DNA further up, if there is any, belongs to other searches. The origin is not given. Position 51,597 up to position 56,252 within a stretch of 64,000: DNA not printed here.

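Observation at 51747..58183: Two paralogous giant lipoproteins built only from nuclease accessory domains (Ig-like repeats, OB-like modules, C-terminal lamin-tail domain) with no catalytic domain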

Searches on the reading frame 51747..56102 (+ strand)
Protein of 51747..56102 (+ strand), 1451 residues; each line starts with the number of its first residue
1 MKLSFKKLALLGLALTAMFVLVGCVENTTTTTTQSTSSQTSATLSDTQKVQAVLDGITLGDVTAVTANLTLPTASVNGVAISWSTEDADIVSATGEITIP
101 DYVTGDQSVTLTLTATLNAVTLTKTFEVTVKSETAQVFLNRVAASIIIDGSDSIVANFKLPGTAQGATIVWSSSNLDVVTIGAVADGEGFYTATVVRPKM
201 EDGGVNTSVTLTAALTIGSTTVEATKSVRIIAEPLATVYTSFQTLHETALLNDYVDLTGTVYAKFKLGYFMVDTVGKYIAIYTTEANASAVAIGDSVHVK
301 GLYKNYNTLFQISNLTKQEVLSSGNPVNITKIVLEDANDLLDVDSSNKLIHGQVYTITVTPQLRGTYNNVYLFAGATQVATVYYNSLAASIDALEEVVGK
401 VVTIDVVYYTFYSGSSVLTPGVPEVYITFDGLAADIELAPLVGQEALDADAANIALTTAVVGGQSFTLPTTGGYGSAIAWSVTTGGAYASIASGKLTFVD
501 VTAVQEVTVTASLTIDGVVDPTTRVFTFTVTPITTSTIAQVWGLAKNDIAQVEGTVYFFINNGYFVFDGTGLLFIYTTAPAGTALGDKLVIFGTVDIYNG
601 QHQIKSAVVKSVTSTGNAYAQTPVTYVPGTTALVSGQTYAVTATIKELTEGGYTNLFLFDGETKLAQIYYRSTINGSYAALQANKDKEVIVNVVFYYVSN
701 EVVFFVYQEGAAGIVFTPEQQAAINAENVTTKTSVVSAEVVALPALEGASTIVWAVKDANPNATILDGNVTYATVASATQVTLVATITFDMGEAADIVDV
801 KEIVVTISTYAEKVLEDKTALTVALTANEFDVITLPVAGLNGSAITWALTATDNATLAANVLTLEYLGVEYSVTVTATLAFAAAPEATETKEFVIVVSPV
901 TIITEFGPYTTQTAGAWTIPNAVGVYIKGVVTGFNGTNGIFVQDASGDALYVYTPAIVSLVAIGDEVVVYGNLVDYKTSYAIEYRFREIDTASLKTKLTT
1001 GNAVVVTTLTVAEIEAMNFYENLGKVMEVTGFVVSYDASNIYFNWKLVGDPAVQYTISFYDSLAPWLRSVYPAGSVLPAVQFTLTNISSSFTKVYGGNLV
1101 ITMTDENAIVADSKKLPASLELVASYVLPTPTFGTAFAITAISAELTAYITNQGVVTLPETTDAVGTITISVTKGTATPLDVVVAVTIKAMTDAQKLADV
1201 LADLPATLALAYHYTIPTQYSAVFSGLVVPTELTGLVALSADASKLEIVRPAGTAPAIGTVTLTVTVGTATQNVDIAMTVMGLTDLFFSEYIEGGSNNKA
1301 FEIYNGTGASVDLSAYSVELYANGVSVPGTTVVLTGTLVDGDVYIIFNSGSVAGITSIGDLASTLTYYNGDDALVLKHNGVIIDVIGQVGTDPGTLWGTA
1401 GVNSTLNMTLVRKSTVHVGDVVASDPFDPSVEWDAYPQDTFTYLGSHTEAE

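Call 5: search_protein_families(library=pfam, proteins=[window:51747-56102:+], max_evalue=1)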
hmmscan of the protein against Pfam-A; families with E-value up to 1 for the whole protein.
window:51747-56102:+ (1451 aa): 2 families
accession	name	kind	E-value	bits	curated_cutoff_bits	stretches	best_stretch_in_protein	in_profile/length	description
PF20578.4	aBig_2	-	1.3e-34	118.3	27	4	61-132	17-88/89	Atrophied bacterial Ig domain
PF00932.25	LTD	-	3.6e-12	47.1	34.3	1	1284-1389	6-108/109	Lamin Tail Domain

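Call 6: search_protein_families(library=ncbifam, proteins=[window:51747-56102:+], max_evalue=1)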
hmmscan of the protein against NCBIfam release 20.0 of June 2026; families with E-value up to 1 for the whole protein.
window:51747-56102:+ (1451 aa): 4 families
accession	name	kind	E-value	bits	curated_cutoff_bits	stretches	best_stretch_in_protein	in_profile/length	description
NF033680.1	exonuc_ExeM-GG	exception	2.6e-24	85.3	1300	1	1273-1447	13-174/884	extracellular exonuclease ExeM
NF033681.1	ExeM_NucH_DNase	subfamily_domain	1.1e-11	44.3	300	3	281-387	38-144/546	ExeM/NucH family extracellular endonuclease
TIGR03917.1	Frankia_40_dom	paralog_domain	0.059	13.5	40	1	1185-1214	2-31/40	Frankia-40 domain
NF040528.1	SP_0198_lipo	equivalog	0.28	11.1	100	1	6-50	1-46/144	SP_0198 family lipoprotein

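Call 35: find_homologous_proteins(query=window:51747-56102:+, max_evalue=1e-10)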
Query window:51747-56102:+ (1451 aa): 44 proteins with E <= 1e-10 among 8000 candidates.
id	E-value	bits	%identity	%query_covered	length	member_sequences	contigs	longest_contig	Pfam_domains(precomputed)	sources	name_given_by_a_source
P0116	0.0e+0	1794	68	69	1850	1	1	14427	PF00932.26,PF20578.5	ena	-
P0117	0.0e+0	1770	68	54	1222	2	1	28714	PF20578.5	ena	-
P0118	0.0e+0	1582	61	93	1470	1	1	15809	PF00932.26,PF20578.5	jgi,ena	-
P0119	0.0e+0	1415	51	67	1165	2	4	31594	PF00932.26,PF20578.5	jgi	jgi:hypothetical protein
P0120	0.0e+0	1208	51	69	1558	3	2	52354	PF00932.26,PF01336.32,PF20578.5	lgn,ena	-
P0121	0.0e+0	1096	49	82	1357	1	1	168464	PF20578.5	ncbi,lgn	-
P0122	0.0e+0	1032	44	54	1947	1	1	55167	PF00932.26,PF20578.5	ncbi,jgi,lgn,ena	ncbi:MAG: immunoglobulin-like domain-containing protein [Candidatus Izemoplasmatales bacterium]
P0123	0.0e+0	1023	39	73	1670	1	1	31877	PF00932.26,PF20578.5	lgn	-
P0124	2.7e-294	998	65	37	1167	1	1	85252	PF20578.5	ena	-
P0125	4.2e-291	987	53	53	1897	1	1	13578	PF20578.5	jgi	jgi:hypothetical protein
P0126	6.9e-269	914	47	54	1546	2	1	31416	PF20578.5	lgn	-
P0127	2.9e-198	680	51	40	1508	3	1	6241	PF00932.26,PF20578.5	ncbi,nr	ncbi:MAG: lamin tail domain-containing protein, partial [Bacillota bacterium]|nr:lamin tail domain-c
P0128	6.2e-196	672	36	54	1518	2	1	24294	PF20578.5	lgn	-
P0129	3.8e-189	649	33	63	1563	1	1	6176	PF00932.26,PF20578.5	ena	-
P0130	3.4e-184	633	36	83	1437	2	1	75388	PF00932.26,PF01336.32,PF20578.5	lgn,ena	-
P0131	2.1e-174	601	38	80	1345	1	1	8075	PF20578.5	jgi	jgi:hypothetical protein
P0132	6.5e-172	592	34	53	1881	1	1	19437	PF20578.5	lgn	-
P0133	1.5e-142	495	39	39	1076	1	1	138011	PF00932.26,PF20578.5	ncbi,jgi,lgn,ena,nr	ncbi:MAG: lamin tail domain-containing protein [Firmicutes bacterium]|nr:lamin tail domain-containin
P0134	1.4e-134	469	34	46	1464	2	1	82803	PF00932.26,PF20578.5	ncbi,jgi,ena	-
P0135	5.3e-125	437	33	78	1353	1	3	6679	PF20578.5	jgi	-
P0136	6.7e-123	430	34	46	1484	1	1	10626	PF00932.26,PF20578.5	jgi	-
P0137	3.9e-119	417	36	25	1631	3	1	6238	PF20578.5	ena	-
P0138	4.0e-118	414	34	48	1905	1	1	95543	PF00932.26,PF20578.5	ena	-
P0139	2.2e-105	372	32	51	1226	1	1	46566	PF00932.26,PF20578.5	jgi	jgi:predicted extracellular nuclease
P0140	6.8e-103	364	35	46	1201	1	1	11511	PF00932.26,PF20578.5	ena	-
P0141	6.0e-98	347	33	46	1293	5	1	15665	PF20578.5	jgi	-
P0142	1.2e-86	310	32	54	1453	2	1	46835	PF20578.5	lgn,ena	-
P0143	1.9e-80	289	32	52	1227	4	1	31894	PF00932.26,PF20578.5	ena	-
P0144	2.8e-75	272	35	32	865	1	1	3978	PF00932.26,PF20578.5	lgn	-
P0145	7.8e-66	241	55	11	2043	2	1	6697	PF16410.11,PF00932.26,PF18962.8,PF19755.5,PF22243.3,PF00041.28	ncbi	ncbi:MAG: DUF5018 domain-containing protein, partial [Bacteroidales bacterium]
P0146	1.9e-48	183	34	24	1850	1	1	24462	PF13573.13,PF00932.26,PF18962.8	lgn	-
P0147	1.6e-43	167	45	15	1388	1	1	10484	PF00932.26,PF20578.5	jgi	jgi:predicted extracellular nuclease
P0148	9.5e-42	161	52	11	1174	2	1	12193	PF00932.26,PF19580.6,PF00353.26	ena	-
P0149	3.3e-40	156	43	11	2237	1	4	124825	PF00932.26,PF03160.21,PF13287.13,PF13290.14,PF04231.20,PF00041.28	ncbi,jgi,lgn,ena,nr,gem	ncbi:MAG TPA: endonuclease [Candidatus Cloacimonadota bacterium]|nr:endonuclease [Candidatus Cloacim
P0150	3.5e-35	139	51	12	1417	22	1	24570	PF00932.26,PF13287.13,PF13290.14,PF18942.6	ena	-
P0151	1.2e-34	138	50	11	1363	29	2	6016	PF00932.26,PF13287.13,PF13290.14,PF18942.6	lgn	-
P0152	1.0e-33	134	52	11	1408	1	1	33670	PF00932.26,PF13287.13,PF13290.14,PF18942.6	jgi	jgi:hypothetical protein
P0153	5.6e-31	125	49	11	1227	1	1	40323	PF16410.11,PF13205.13,PF00932.26,PF18962.8,PF18942.6,PF22243.3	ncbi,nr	ncbi:MAG: DUF5018 domain-containing protein, partial [Bacteroidales bacterium]|nr:DUF5018 domain-con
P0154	7.2e-28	115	32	13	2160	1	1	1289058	PF22847.3,PF00404.25,PF00251.27,PF00963.25,PF13385.14,PF02973.23,PF02210.32,PF02368.25,PF20578.5,PF04616.21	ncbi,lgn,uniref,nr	ncbi:immunoglobulin-like domain-containing protein [Paenibacillus methanolicus]|uniref:Glycosyl hydr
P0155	1.1e-27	114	32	13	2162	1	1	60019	PF22847.3,PF00404.25,PF00251.27,PF00963.25,PF13385.14,PF02973.23,PF02210.32,PF02368.25,PF20578.5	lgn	-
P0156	2.0e-24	104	36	11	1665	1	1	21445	PF20578.5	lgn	-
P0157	3.8e-24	103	30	16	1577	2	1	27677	PF23928.2,PF20578.5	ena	-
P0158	1.0e-22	98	25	34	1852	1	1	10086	PF09479.17,PF25354.2,PF01336.32,PF20578.5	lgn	-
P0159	1.4e-12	64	38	12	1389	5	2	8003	PF07532.18,PF20736.3,PF13385.14,PF07944.19,PF20578.5,PF07554.20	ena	-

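Call 53: search_protein_families(library=pfam, proteins=[P0116, P0122, P0133, P0119, P0138], max_evalue=0.01)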
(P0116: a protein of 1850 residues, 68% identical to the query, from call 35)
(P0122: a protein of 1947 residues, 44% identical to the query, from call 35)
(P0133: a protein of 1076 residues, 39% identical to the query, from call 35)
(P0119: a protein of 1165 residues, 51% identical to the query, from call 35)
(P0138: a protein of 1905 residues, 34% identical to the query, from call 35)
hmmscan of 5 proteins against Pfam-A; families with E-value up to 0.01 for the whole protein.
P0116 (1850 aa): 2 families
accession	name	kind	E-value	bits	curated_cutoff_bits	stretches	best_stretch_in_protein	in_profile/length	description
PF20578.4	aBig_2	-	1.2e-46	156.9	27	6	61-132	17-88/89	Atrophied bacterial Ig domain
PF00932.25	LTD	-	4.5e-13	50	34.3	1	1683-1788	6-108/109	Lamin Tail Domain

P0122 (1947 aa): 2 families
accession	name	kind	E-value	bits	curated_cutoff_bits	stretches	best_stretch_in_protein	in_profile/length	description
PF20578.4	aBig_2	-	2.7e-49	165.3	27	5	55-135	4-89/89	Atrophied bacterial Ig domain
PF00932.25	LTD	-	5.2e-15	56.2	34.3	1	1610-1721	4-107/109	Lamin Tail Domain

P0133 (1076 aa): 3 families
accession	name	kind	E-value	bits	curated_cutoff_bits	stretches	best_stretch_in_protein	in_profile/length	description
PF20578.4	aBig_2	-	4.4e-31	107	27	3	50-121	17-88/89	Atrophied bacterial Ig domain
PF00932.25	LTD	-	2.3e-12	47.7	34.3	1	904-1009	5-106/109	Lamin Tail Domain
PF01336.31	tRNA_anti-codon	-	0.00045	20.5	27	0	655-703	19-62/75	OB-fold nucleic acid binding domain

P0119 (1165 aa): 3 families
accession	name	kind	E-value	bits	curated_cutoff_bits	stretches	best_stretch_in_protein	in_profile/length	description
PF20578.4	aBig_2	-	2.5e-27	94.9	27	3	56-127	17-88/89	Atrophied bacterial Ig domain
PF00932.25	LTD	-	5e-14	53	34.3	1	998-1103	6-108/109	Lamin Tail Domain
PF17656.6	ChapFlgA_N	-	0.0087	16.8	27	0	870-903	42-76/77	FlgA N-terminal domain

P0138 (1905 aa): 2 families
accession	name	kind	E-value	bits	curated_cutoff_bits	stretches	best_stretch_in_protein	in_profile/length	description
PF20578.4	aBig_2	-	3e-90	296.6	27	6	140-208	20-88/89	Atrophied bacterial Ig domain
PF00932.25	LTD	-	9.9e-13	48.9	34.3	1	1322-1444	3-106/109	Lamin Tail Domain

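Call 69: list_cluster_members(proteins=[window:51747-56102:+, window:56258-58183:+, window:50244-51713:+])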
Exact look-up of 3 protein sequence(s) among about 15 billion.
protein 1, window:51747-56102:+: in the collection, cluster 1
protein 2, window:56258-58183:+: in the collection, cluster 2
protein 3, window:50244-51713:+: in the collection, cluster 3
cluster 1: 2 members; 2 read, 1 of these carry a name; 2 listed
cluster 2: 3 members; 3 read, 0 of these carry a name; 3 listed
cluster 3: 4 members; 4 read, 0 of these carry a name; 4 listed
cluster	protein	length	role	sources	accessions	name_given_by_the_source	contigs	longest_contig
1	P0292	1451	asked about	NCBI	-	-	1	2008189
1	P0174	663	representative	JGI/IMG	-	hypothetical protein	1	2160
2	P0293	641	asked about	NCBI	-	-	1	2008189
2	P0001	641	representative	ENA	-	-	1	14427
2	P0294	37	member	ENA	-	-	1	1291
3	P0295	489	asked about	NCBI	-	-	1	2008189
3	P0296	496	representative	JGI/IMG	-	-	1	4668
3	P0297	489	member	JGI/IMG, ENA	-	-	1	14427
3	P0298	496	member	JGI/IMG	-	-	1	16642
